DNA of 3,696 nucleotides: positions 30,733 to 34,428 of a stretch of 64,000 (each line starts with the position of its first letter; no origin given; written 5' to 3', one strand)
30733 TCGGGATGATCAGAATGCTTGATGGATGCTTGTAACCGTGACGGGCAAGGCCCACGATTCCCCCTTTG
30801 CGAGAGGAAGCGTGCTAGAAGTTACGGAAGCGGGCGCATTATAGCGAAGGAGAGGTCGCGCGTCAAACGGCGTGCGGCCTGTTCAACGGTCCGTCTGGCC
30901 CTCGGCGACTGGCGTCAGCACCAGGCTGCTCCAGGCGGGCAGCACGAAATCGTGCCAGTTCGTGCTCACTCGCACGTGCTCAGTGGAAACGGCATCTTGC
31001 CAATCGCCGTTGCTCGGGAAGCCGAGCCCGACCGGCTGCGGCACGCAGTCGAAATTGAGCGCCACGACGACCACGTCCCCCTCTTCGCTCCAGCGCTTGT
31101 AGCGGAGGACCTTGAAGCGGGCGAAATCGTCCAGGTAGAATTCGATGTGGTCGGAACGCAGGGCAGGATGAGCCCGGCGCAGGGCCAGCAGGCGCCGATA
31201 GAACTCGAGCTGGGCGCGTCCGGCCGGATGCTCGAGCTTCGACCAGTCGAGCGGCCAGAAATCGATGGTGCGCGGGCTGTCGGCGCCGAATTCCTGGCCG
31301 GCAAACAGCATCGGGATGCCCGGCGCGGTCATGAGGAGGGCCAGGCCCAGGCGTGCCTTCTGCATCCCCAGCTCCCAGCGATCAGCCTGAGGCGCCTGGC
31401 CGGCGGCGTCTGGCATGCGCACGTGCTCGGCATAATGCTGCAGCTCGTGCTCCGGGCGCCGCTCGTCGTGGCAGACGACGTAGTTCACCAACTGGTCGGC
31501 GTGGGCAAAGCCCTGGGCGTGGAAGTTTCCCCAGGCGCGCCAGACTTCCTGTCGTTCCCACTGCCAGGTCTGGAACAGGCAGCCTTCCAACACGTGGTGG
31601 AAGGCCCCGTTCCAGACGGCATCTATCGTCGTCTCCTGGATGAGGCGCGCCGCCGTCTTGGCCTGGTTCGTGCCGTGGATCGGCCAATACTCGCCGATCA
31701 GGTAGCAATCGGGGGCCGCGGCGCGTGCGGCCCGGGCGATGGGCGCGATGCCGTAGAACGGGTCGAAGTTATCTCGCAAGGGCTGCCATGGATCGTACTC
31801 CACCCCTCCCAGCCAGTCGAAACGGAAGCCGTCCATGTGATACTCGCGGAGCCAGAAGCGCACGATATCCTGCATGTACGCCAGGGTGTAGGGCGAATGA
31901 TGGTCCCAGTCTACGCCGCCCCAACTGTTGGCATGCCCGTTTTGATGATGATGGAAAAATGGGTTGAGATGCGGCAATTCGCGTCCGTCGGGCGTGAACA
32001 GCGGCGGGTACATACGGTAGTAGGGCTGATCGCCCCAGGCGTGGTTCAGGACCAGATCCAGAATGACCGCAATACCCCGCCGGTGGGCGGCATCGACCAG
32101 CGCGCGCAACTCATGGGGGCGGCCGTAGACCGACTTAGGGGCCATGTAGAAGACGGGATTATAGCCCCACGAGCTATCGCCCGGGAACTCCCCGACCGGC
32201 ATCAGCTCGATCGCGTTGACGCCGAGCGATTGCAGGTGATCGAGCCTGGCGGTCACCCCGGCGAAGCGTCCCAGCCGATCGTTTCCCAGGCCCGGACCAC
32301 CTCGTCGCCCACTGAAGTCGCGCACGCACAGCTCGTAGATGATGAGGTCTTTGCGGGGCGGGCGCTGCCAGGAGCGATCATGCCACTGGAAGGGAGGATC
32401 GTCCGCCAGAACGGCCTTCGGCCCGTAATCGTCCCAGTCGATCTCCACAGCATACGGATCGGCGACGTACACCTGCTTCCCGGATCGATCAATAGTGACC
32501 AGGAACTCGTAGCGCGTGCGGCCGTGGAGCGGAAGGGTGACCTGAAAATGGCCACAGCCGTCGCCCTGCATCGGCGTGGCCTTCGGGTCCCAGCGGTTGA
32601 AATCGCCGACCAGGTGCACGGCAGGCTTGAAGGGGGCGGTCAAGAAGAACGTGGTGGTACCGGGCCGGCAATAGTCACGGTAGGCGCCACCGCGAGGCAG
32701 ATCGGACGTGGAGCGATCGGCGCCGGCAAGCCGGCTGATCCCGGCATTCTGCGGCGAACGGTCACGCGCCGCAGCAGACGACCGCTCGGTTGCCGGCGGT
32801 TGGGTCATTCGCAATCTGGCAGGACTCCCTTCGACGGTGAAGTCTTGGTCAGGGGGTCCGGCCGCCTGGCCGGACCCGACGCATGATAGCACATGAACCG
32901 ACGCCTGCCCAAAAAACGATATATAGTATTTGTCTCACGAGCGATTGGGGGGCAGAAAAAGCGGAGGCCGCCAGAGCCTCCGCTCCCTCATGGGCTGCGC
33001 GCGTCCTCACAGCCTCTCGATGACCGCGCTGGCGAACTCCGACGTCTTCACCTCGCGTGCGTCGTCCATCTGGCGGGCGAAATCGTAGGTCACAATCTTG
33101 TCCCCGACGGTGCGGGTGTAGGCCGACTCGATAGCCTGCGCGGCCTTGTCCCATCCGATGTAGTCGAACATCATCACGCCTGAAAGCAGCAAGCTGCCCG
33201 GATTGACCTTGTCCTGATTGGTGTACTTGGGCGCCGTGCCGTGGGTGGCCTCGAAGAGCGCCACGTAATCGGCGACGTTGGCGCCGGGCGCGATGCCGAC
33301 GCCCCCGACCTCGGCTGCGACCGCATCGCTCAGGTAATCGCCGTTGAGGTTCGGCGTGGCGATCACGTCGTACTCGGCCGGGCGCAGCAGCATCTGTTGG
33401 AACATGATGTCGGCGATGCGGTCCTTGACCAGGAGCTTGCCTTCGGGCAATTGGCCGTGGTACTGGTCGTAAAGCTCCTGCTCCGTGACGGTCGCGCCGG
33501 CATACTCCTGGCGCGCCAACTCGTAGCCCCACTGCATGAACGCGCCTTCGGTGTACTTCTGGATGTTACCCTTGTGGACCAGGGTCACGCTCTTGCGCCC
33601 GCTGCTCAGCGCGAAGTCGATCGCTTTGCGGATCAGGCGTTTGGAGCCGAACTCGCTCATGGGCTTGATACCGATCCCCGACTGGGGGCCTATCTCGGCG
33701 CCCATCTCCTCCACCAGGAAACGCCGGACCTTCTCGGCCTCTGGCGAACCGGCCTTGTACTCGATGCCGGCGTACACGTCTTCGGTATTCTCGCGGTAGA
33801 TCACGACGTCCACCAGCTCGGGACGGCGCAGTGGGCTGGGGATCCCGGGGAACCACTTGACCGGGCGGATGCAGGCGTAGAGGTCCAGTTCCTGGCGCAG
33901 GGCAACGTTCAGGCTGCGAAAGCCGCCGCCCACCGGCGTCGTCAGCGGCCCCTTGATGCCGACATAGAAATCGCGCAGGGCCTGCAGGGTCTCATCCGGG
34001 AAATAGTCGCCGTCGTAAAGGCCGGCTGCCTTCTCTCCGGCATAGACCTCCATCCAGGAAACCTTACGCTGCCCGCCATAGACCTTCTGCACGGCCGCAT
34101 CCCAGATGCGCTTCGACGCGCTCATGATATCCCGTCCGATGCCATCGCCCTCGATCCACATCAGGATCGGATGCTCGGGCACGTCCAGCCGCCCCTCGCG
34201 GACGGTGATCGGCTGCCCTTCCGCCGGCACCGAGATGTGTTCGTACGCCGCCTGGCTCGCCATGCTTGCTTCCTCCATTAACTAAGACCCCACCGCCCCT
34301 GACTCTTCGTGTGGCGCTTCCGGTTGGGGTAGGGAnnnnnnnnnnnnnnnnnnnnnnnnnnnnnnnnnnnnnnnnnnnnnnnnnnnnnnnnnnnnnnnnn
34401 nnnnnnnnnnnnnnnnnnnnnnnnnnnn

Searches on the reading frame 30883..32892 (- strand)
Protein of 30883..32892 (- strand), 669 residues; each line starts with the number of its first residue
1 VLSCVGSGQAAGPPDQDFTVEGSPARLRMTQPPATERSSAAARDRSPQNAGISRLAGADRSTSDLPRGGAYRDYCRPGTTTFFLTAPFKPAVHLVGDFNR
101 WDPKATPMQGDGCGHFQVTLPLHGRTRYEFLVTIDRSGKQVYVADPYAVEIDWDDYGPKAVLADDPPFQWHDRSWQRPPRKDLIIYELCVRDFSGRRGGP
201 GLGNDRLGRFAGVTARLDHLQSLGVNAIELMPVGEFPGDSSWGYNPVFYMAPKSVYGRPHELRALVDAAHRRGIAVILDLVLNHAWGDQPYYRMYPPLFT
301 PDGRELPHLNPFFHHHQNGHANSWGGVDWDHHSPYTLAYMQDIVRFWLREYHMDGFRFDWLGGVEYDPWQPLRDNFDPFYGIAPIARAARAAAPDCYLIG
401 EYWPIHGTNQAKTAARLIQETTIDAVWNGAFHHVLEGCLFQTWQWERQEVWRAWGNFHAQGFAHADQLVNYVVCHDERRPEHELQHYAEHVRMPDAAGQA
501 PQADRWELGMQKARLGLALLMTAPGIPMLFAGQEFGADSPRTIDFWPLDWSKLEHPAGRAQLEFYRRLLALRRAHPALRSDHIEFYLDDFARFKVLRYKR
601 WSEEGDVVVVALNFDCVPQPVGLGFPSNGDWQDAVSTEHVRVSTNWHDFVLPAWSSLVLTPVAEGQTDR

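Call 80: search_protein_families(library=pfam, proteins=[window:30883-32892:-], max_evalue=1e-8)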
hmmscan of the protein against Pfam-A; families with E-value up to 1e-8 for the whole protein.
window:30883-32892:- (669 aa): 2 families
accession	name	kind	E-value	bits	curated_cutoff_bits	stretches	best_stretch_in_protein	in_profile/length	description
PF00128.31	Alpha-amylase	-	1.7e-24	87.3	22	1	204-286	12-93/446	Alpha amylase, catalytic domain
PF02922.24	CBM_48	-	7.2e-09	36.3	22.4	0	79-148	12-83/83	Carbohydrate-binding module 48 (Isoamylase N-terminal domain)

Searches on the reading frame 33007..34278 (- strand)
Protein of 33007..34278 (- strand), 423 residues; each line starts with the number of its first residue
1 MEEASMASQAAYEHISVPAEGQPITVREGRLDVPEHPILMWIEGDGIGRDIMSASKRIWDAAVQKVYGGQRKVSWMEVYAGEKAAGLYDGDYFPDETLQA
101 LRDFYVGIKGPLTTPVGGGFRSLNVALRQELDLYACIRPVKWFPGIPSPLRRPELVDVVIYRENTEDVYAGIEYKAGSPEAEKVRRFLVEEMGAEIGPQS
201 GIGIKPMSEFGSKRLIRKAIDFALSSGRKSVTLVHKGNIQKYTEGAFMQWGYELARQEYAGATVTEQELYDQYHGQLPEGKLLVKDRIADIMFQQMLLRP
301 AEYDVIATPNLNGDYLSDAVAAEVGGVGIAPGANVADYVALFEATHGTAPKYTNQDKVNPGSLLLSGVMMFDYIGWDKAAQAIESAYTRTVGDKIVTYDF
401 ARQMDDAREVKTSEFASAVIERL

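Call 80: search_protein_families(library=pfam, proteins=[window:33007-34278:-], max_evalue=1e-8)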
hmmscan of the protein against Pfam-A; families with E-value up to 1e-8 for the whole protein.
window:33007-34278:- (423 aa): 1 family
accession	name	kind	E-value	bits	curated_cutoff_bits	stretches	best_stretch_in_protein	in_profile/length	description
PF00180.25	Iso_dh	-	3.1e-83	280.4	27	1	40-419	3-348/348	Isocitrate/isopropylmalate dehydrogenase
